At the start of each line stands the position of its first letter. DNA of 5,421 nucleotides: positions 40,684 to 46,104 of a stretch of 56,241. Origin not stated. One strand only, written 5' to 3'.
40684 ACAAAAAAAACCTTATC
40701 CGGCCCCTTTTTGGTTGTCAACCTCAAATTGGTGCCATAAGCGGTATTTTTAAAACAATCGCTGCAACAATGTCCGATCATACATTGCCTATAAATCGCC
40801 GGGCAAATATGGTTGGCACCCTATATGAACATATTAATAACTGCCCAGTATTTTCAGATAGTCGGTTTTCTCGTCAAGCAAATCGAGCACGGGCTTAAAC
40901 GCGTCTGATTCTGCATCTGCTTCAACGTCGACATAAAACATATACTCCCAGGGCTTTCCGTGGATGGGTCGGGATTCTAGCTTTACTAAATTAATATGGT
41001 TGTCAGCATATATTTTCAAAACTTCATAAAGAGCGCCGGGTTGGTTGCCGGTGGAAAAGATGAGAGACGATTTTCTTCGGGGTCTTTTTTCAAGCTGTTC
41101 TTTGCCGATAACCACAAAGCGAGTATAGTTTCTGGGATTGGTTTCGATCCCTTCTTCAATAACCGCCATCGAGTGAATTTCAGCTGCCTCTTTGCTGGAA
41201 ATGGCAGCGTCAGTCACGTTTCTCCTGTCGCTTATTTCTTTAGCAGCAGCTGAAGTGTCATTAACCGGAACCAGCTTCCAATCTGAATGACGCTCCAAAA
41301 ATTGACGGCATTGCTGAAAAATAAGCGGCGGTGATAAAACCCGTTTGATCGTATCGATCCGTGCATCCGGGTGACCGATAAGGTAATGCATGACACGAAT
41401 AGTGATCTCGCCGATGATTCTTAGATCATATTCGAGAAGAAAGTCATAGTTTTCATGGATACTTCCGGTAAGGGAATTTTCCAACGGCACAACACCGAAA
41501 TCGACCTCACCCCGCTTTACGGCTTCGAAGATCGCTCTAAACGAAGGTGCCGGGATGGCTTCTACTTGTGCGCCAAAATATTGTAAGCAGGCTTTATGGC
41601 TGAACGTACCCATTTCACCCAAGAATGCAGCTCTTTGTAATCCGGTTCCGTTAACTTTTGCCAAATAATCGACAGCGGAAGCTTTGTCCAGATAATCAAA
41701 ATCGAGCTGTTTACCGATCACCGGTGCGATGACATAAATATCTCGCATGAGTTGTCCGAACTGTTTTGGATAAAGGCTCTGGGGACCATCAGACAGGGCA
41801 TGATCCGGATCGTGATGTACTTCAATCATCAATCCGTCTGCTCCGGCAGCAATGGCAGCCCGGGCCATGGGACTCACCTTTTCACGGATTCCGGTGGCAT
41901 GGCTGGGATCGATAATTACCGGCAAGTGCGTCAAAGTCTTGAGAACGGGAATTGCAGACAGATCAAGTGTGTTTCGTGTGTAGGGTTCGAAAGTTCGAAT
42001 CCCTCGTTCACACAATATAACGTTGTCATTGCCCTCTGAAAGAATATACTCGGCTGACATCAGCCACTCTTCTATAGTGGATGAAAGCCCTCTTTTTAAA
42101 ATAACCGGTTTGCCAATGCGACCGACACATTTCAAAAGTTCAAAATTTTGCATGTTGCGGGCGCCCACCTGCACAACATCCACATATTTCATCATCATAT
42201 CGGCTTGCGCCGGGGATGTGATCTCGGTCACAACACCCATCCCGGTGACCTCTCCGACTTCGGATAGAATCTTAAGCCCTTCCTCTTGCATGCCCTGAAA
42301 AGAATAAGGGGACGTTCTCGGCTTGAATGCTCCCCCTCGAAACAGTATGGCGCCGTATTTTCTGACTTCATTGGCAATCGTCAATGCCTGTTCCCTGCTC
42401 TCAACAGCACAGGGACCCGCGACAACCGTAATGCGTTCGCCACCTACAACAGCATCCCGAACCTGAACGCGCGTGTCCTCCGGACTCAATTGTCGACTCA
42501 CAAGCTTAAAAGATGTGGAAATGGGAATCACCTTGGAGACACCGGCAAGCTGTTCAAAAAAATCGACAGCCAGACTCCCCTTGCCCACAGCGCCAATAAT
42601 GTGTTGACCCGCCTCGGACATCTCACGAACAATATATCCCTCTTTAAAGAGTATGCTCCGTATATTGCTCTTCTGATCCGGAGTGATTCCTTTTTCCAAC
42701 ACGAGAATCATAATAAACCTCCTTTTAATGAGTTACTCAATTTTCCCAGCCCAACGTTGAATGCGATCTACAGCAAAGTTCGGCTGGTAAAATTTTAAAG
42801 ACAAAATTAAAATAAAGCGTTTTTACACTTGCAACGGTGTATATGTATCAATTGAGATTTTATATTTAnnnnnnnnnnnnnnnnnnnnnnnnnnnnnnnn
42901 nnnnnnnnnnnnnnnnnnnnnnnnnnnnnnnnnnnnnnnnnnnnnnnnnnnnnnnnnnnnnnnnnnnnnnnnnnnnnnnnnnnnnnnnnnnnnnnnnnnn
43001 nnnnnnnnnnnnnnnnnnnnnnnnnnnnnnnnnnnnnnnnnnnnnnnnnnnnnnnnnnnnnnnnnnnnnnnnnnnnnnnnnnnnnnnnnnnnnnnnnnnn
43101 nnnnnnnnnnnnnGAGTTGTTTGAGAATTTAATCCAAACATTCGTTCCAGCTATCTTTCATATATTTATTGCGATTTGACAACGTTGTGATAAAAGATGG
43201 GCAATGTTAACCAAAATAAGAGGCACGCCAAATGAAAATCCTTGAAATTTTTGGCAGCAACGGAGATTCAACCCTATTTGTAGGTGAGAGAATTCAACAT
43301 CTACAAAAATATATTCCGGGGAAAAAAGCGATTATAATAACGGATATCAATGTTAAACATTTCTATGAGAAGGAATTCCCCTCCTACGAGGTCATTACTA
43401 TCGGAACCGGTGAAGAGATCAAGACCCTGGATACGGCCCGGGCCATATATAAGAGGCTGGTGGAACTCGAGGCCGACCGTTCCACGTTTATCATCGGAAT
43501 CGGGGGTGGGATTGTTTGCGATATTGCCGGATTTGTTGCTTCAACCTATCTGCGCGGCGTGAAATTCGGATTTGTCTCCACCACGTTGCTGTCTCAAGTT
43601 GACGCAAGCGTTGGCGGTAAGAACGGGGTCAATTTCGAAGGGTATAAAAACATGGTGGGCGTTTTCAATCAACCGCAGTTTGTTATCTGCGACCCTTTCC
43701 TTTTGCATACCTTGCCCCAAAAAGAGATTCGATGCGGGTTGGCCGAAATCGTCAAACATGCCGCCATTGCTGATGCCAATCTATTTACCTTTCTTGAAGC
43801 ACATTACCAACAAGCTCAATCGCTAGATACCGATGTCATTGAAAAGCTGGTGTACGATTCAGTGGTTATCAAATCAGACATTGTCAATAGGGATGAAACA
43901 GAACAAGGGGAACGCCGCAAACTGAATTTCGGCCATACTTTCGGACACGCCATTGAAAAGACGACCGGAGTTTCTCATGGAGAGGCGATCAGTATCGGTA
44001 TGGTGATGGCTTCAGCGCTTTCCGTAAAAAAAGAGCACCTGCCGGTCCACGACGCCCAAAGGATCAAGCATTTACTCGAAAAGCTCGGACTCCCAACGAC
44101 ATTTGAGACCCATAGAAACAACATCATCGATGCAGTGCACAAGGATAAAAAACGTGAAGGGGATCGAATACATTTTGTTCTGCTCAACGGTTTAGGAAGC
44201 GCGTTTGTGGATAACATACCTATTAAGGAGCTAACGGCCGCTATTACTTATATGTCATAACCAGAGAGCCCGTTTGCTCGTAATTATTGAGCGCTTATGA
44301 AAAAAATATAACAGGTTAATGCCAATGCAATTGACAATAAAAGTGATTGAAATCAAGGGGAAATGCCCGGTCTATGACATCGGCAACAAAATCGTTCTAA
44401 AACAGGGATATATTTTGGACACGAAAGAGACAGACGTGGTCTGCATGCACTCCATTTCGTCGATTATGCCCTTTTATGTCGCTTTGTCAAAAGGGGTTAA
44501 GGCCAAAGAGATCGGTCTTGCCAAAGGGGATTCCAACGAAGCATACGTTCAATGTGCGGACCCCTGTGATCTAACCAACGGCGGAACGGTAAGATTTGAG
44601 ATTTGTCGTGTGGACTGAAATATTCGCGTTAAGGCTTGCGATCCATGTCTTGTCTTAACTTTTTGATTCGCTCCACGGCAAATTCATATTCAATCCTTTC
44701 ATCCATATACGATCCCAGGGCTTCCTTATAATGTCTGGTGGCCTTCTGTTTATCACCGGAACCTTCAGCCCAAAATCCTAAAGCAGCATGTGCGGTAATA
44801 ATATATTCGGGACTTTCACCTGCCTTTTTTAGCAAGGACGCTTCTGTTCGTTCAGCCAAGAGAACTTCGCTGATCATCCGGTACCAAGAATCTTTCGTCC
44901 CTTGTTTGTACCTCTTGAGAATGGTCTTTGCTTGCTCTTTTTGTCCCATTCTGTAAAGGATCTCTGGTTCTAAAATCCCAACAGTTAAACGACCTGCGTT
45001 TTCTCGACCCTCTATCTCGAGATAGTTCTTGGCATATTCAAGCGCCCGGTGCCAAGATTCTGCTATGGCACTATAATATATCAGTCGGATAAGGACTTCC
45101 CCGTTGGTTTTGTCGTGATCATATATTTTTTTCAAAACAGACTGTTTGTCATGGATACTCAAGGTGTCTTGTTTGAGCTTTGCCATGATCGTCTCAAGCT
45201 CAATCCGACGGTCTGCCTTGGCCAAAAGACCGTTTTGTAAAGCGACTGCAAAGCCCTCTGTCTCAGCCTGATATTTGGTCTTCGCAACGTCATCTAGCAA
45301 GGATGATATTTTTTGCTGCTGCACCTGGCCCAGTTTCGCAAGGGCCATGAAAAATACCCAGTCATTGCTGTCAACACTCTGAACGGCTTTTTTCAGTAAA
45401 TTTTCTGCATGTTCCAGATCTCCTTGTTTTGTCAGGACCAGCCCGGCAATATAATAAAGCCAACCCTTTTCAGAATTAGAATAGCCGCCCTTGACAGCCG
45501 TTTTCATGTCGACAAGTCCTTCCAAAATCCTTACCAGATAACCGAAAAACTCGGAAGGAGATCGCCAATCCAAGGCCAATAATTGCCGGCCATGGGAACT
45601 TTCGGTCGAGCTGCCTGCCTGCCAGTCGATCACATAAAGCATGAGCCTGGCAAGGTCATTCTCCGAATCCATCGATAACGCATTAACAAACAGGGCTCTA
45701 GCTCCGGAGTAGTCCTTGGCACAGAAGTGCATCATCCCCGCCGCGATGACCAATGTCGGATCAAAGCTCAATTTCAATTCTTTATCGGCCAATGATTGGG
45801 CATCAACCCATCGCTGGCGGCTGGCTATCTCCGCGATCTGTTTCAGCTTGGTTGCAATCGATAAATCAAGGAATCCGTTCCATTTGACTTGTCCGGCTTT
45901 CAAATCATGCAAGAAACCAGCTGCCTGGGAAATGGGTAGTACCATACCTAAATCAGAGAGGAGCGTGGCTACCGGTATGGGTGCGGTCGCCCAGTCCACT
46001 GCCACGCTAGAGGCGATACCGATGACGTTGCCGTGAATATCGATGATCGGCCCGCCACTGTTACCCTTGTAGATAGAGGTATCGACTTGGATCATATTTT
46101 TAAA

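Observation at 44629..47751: Zinc ribbon, pseudokinase, TM helix, active trypsin-like protease and TPR in one 1040-aa protein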

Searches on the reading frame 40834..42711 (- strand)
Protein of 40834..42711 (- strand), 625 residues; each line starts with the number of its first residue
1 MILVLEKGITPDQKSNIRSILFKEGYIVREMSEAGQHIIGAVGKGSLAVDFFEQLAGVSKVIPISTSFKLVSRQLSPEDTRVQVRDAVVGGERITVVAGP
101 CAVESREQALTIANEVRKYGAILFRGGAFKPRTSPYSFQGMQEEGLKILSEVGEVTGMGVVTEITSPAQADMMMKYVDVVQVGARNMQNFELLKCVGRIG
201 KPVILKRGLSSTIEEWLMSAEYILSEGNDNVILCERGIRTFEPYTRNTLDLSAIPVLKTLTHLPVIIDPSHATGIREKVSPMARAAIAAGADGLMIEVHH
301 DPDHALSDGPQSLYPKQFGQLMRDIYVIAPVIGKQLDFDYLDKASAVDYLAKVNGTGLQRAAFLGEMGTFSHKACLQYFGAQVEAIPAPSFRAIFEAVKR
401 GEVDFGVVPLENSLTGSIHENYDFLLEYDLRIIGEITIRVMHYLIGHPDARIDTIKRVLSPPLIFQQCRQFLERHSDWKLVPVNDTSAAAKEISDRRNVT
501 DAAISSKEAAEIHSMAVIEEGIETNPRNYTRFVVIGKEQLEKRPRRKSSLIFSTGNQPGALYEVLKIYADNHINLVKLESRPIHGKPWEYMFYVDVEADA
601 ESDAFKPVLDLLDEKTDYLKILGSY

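Call 75: search_protein_families(library=pfam, proteins=[window:40834-42711:-], max_evalue=0.00001)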
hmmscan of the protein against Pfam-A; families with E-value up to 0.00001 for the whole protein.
window:40834-42711:- (625 aa): 5 families
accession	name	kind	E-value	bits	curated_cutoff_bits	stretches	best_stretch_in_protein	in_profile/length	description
PF00793.26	DAHP_synth_1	-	1.5e-81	273.7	25.5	1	90-320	14-256/270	DAHP synthetase I family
PF00800.23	PDT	-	9.7e-62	208.4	25.2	1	362-539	2-180/181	Prephenate dehydratase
PF03102.20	NeuB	-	3.7e-10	40.1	22.1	1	141-334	53-238/241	NeuB family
PF01842.31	ACT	-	3.6e-07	30.3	27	1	549-601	2-53/66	ACT domain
PF18152.6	DAHP_snth_FXD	-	5.3e-06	26.6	27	0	1-65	1-66/67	DAHP synthase ferredoxin-like domain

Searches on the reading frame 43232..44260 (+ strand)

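Call 75: search_protein_families(library=pfam, proteins=[window:43232-44260:+], max_evalue=0.00001)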
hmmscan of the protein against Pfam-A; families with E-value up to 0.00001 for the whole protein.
window:43232-44260:+ (342 aa): 2 families
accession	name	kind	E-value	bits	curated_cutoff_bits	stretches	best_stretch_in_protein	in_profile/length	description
PF24621.2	DHQS_C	-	1.3e-43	148.9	27.6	1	169-307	1-143/144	3-dehydroquinate synthase C-terminal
PF01761.26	DHQ_synthase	-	1.5e-42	144.3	24.2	1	55-167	2-114/115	3-dehydroquinate synthase N-terminal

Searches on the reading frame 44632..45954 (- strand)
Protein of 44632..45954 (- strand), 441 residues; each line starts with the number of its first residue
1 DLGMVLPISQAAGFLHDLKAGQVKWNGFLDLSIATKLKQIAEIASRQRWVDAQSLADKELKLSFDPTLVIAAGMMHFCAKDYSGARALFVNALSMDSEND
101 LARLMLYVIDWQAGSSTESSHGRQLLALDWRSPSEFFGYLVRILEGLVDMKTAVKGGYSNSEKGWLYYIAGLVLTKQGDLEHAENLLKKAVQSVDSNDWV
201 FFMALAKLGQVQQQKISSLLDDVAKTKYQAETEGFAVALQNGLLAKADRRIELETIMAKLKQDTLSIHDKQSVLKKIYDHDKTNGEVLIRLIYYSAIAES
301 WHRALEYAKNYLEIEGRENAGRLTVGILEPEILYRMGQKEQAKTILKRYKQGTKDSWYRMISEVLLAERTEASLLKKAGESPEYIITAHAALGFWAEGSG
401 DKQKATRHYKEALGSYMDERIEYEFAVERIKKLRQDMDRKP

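Call 60: search_solved_structures(query=A3, max_evalue=1)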
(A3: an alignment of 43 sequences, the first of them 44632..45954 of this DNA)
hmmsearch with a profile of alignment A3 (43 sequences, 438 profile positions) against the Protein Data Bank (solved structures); distinct sequences matched with E-value up to 1: 19.
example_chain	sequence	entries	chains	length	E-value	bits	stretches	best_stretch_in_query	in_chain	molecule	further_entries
3kd7_A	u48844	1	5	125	0.00024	23.5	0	77-102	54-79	CTPR390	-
7obi_A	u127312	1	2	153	0.00031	23.1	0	79-101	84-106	CTPR-rv4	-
1na0_A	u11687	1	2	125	0.00041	22.7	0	77-103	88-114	designed protein CTPR3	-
3vtx_A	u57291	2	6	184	0.0086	18.4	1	275-414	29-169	MamA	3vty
5fzr_A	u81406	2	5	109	0.016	17.5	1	241-310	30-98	DESIGNED TPR PROTEIN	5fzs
1na3_A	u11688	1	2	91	0.024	16.9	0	77-103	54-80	designed protein CTPR2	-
5fzq_A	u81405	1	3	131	0.027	16.7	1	255-310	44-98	DESIGNED TPR PROTEIN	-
6v8e_A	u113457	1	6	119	0.042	16.1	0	77-103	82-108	Designed protein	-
8ump_A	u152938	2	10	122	0.055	15.7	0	77-104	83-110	T33-ml35-redesigned-TPR-domain-fold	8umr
7rqf_A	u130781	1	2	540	0.063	15.5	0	218-355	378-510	TPR repeat-containing protein PA4667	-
8sxe_C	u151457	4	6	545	0.074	15.3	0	217-355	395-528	TPR repeat-containing protein PA4667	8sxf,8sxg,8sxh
6vfh_A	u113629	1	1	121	0.081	15.2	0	77-102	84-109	T33_dn10A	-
9y6s_6s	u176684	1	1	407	0.14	14.4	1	61-110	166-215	Anaphase-promoting complex subunit 5 domain-containing protein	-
4m3l_A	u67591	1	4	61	0.21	13.8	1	151-195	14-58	E3 ubiquitin-protein ligase TRIM63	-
6vfi_B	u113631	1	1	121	0.26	13.5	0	77-102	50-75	O43_dn18B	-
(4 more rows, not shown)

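Call 70: predict_structure(alignment_id=A3)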
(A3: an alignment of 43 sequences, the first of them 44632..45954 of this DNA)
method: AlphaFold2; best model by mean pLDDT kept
length: 441 residues; sequences in the alignment: 43
mean_pLDDT: 92.1   pTM: 0.89
mean pLDDT of the five models: 92.1, 92.1, 91.3, 90.9, 90.7
residues with pLDDT >= 90: 352; 70-90: 61; 50-70: 22; < 50: 6
segments of 3 or more residues with pLDDT < 50: 1-4
pLDDT, mean of each block of 10 residues (from residue 1): 48 64 69 91 96 96 90 98 97 92 97 87 94 95 96 93 97 97 98 94 98 95 96 96 91 89 88 94 93 97 97 94 98 98 98 97 98 94 96 97 97 93 96 82 38
secondary structure, 60 per line:
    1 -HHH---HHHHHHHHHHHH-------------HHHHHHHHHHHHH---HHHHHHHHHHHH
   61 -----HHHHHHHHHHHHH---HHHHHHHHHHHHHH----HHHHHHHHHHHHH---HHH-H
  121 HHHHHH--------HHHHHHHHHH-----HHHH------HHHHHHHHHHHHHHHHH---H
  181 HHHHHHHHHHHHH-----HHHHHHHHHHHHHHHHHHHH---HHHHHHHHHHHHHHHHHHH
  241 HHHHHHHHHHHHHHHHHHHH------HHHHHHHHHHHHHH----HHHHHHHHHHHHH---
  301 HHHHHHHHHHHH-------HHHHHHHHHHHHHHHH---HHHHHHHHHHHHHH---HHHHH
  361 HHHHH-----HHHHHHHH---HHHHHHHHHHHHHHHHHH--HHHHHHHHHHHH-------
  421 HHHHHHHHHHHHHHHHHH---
elements in order: H8-19 H33-45 H49-60 H66-78 H82-95 H100-112 H120-126 H135-144 H150-153 H160-176 H180-193 H199-218 H222-260 H267-280 H285-297 H301-312 H320-335 H339-352 H356-365 H371-378 H382-399 H402-413 H421-438

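Call 72: fold_search(model_id=the predicted structure, library=pdb)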
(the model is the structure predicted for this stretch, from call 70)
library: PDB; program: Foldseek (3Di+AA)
matches with E <= 10: 1521; with E <= 0.001: 80
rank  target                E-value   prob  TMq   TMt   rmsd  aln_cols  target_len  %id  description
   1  3zgq                  2.1e-05  1.00  0.23  0.21  20.8       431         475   13  Crystal structure of human interferon-induced protein IFIT5 (released 2013-01-23)
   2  9ijj_l                2.1e-05  1.00  0.21  0.13  19.4       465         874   13  In situ structure of the central apparatus in mouse sperm axoneme. (released 2025-06-04)
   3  1w3b_B                3.0e-05  1.00  0.24  0.28  20.6       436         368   13  The superhelical TPR domain of O-linked GlcNAc transferase reveals structural similarities to importin alpha. (released 2004-09-09)
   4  1w3b_A                3.6e-05  1.00  0.23  0.25  20.6       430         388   14  The superhelical TPR domain of O-linked GlcNAc transferase reveals structural similarities to importin alpha. (released 2004-09-09)
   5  8c6j_S                4.6e-05  1.00  0.21  0.15  33.1       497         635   14  Human spliceosomal PM5 C* complex (released 2023-07-12)
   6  2xpi_D                6.1e-05  1.00  0.25  0.22  22.6       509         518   12  Crystal structure of APC/C hetero-tetramer Cut9-Hcn1 (released 2011-03-30)
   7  4hoq                  6.3e-05  1.00  0.23  0.22  21.2       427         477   12  Crystal Structure of Full-Length Human IFIT5 (released 2013-01-23)
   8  4hot_A                7.5e-05  1.00  0.23  0.22  21.7       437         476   11  Crystal Structure of Full-Length Human IFIT5 with 5`-triphosphate Oligoadenine (released 2013-01-23)
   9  9gaw_Q                7.8e-05  1.00  0.25  0.22  23.3       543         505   11  High-resolution structure of the Anaphase-promoting complex/cyclosome (APC/C) bound to co-activator Cdh1 (released 2024-08-14)
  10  4hor_A                8.5e-05  1.00  0.23  0.21  21.5       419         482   12  Crystal Structure of Full-Length Human IFIT5 with 5`-triphosphate Oligocytidine (released 2013-01-23)
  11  8chy                  8.8e-05  1.00  0.23  0.34  18.6       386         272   13  Crystal structure of an 8-repeat consensus TPR superhelix with Zinc. (released 2024-02-21)
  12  4j0u                  8.8e-05  1.00  0.24  0.23  20.7       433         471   13  Crystal structure of IFIT5/ISG58 (released 2013-02-13)
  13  8j8p_C                9.6e-05  1.00  0.27  0.14  27.8       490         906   13  Structure of the four-component Paf1 complex from Saccharomyces eubayanus (released 2023-05-24)
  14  7y4i_A                9.6e-05  1.00  0.24  0.14  26.2       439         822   14  Crystal structure of SPINDLY in complex with GDP (released 2022-12-07)
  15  9ijj_k                1.0e-04  1.00  0.22  0.13  17.1       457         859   14  In situ structure of the central apparatus in mouse sperm axoneme. (released 2025-06-04)
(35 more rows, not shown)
